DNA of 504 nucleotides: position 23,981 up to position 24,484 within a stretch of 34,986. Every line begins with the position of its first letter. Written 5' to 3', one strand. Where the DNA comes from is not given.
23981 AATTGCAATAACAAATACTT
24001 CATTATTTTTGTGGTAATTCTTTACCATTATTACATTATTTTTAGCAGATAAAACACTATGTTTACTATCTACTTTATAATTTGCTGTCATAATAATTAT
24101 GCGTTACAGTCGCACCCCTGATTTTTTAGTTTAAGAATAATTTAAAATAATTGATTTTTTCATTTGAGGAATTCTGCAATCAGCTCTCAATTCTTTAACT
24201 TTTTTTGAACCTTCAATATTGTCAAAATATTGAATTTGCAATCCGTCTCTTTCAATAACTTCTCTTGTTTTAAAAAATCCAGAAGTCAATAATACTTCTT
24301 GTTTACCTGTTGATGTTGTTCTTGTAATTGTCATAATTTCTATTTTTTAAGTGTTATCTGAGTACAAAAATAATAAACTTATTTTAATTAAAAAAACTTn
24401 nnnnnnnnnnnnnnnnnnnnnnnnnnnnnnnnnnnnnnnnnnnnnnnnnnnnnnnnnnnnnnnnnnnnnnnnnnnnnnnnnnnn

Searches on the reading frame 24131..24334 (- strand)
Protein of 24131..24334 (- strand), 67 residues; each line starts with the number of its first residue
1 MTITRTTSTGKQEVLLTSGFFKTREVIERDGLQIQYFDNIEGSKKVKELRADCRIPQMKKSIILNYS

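Call 28: search_protein_families(library=phrogs, proteins=[window:24131-24334:-], max_evalue=0.001)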
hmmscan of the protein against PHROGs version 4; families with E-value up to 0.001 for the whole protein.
window:24131-24334:- (67 aa): 0 families

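Call 49: search_protein_families(library=pfam, alignment_id=A3, max_evalue=0.01)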
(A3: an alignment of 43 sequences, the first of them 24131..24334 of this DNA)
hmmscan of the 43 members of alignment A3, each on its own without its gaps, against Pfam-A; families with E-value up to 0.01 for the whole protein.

A. member 1, window:24131-24334:- (67 aa): 0 families

B. families by the number of members that match (of 43 scanned): 11 families
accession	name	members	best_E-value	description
PF18925.5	DUF5675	1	5.8e-34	Family of unknown function (DUF5675)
PF20459.4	DUF6712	1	4e-17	Family of unknown function (DUF6712)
PF04542.20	Sigma70_r2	1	2e-08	Sigma-70 region 2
PF10651.15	BppU_N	1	0.00013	BppU N-terminal domain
PF22470.1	Histone_HNS_N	1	0.00067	H-NS histone-like proteins, N-terminal domain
PF03561.21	Allantoicase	1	0.0016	Allantoicase repeat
PF18955.5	DUF5698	1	0.0022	Domain of unknown function (DUF5698)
PF18077.6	DUF5595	1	0.0049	Domain of unknown function (DUF5595)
PF16275.10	SF1-HH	1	0.0067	Splicing factor 1 helix-hairpin domain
PF11728.13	ArAE_1_C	1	0.0076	Putative aromatic acid exporter C-terminal domain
PF22251.1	PFF1_TM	1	0.0088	Vacuolar membrane protease, transmembrane domain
